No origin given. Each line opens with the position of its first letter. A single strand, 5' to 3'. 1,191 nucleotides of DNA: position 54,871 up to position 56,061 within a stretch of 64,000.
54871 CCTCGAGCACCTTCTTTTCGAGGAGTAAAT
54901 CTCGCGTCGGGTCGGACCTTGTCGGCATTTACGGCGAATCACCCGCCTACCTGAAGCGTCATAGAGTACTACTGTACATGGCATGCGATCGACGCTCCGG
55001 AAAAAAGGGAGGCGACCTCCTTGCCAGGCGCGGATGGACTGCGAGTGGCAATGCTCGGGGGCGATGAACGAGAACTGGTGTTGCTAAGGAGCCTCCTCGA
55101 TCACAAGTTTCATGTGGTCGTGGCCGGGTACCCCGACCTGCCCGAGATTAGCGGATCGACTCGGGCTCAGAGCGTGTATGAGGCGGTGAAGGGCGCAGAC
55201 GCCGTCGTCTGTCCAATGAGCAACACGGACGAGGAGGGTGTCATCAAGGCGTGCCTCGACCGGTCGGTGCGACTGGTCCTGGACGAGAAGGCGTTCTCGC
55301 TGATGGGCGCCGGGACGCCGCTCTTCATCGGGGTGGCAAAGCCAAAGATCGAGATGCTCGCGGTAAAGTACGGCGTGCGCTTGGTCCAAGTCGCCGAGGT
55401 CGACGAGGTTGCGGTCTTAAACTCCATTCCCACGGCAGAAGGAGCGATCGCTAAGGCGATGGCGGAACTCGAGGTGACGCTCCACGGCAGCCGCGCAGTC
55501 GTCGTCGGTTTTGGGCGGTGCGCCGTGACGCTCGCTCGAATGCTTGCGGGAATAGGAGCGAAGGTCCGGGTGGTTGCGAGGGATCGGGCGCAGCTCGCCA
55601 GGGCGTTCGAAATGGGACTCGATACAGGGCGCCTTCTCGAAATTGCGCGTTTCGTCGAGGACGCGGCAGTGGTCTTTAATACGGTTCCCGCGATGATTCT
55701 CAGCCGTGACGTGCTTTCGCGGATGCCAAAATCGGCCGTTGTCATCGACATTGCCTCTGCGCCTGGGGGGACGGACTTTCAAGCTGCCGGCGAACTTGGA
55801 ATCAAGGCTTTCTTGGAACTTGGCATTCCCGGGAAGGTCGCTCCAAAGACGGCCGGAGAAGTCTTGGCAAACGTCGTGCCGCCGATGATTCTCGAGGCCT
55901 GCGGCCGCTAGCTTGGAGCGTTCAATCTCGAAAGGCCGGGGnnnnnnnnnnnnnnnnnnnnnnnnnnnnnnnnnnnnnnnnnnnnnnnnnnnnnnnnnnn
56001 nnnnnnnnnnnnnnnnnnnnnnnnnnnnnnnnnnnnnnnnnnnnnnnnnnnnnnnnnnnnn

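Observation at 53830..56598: Lysine riboswitch and terminator ahead of a fused dapB-dpaA-dpaB-asd-dapA operon, with a sigma-K-like promoter before dpaA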

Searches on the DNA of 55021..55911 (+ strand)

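Call 13: search_rna_families(sources=[L001, L004, L006, L007, L008, L009, L010, L011, L013, L015, L017, L080], threshold=gathering)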
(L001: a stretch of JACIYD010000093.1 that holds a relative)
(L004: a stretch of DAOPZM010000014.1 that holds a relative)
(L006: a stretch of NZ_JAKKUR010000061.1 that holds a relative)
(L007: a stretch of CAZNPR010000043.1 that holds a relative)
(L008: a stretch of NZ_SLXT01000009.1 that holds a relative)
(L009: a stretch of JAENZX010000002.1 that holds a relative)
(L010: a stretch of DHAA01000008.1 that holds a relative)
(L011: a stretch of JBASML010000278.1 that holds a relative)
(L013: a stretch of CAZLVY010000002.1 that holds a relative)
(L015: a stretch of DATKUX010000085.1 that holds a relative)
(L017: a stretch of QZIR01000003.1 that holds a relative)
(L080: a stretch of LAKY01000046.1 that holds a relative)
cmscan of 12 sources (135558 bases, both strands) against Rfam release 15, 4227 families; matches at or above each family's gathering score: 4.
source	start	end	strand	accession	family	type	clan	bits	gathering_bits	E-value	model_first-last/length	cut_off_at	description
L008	4810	4993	+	RF00168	Lysine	Cis-reg; riboswitch;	-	115.3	30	9.8e-30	1-182/182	no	Lysine riboswitch aptamer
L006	88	265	+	RF00168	Lysine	Cis-reg; riboswitch;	-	111.7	30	1.2e-28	1-182/182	no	Lysine riboswitch aptamer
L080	4799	4989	+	RF00168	Lysine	Cis-reg; riboswitch;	-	101.9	30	1.2e-25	1-182/182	no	Lysine riboswitch aptamer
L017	12588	12677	-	RF01852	tRNA-Sec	Gene; tRNA;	CL00001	74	47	5.6e-13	1-91/91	no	Selenocysteine transfer RNA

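Call 14: search_rna_families(sources=[L002, L003, L005, L014, L016, L018, L019, L020, L021, L022, L023], threshold=gathering)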
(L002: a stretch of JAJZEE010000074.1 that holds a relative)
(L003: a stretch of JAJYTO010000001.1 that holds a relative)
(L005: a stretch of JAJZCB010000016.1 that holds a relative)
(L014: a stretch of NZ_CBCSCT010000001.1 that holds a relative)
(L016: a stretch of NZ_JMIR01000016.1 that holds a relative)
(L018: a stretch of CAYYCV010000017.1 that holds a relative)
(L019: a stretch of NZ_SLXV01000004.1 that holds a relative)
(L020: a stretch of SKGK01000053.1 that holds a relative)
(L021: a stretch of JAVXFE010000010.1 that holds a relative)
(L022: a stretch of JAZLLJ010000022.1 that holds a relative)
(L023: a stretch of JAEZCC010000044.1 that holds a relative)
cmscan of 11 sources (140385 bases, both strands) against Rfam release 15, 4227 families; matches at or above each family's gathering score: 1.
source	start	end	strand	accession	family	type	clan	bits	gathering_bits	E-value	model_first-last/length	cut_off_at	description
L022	10757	12135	+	RF00177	SSU_rRNA_bacteria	Gene; rRNA;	CL00111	1384.5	50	0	1-1381/1533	3'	Bacterial small subunit ribosomal RNA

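Call 39: search_rna_families(sources=[L082, L083, L084, L085], threshold=gathering)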
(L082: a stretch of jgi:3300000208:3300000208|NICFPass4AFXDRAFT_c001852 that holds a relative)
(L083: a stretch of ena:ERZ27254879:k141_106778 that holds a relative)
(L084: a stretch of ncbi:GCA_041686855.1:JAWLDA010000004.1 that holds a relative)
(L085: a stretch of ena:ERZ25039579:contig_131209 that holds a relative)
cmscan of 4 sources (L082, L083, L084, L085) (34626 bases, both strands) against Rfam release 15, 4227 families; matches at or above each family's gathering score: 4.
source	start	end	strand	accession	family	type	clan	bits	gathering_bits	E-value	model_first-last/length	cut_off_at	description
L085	3297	3503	+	RF00168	Lysine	Cis-reg; riboswitch;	-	107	30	8.2e-28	1-182/182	no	Lysine riboswitch aptamer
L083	3295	3477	+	RF00168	Lysine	Cis-reg; riboswitch;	-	98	30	4.8e-25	1-182/182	no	Lysine riboswitch aptamer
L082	187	365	+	RF00168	Lysine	Cis-reg; riboswitch;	-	87.3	30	8.5e-22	1-182/182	no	Lysine riboswitch aptamer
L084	3236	3435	+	RF00168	Lysine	Cis-reg; riboswitch;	-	78.5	30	4.4e-19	1-182/182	no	Lysine riboswitch aptamer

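Call 64: search_rna_families(sources=[L135, L136, L137, L138, L139, L140], threshold=gathering)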
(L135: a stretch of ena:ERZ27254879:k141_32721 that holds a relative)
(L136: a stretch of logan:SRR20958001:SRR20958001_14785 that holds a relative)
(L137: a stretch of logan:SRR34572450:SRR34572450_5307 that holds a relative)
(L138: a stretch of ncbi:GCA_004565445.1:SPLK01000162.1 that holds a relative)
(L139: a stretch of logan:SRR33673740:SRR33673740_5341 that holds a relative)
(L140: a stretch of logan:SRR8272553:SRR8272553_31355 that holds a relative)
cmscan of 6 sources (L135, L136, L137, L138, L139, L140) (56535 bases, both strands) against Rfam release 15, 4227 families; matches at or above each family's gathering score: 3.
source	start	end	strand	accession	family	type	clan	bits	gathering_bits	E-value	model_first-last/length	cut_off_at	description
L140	3204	3385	+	RF00168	Lysine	Cis-reg; riboswitch;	-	103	30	2.3e-26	1-182/182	no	Lysine riboswitch aptamer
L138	3193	3382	+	RF00168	Lysine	Cis-reg; riboswitch;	-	101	30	9e-26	1-182/182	no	Lysine riboswitch aptamer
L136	2516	2702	+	RF00168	Lysine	Cis-reg; riboswitch;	-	92.8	30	3.1e-23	1-182/182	no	Lysine riboswitch aptamer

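Call 70: search_rna_families(sources=[L088, L089, L090, L091, L092, L093, L094, L095, L096, L097, L098, L099], threshold=gathering)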
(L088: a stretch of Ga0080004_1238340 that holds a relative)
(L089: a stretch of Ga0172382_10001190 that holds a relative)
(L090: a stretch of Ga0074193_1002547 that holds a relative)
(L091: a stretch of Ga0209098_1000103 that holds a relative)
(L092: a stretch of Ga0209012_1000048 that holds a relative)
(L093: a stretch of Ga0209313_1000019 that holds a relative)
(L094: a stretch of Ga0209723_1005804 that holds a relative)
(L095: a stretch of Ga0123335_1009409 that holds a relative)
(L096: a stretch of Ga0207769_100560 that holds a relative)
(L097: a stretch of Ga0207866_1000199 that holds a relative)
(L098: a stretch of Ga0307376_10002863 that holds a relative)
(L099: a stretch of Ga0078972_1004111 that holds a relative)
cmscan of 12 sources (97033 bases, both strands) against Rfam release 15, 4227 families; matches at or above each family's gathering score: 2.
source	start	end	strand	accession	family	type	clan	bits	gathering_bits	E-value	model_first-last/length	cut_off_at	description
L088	2767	2945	+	RF00168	Lysine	Cis-reg; riboswitch;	-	119.1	30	4.7e-31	1-182/182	no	Lysine riboswitch aptamer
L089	2871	3046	+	RF00168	Lysine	Cis-reg; riboswitch;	-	117.9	30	1.1e-30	1-182/182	no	Lysine riboswitch aptamer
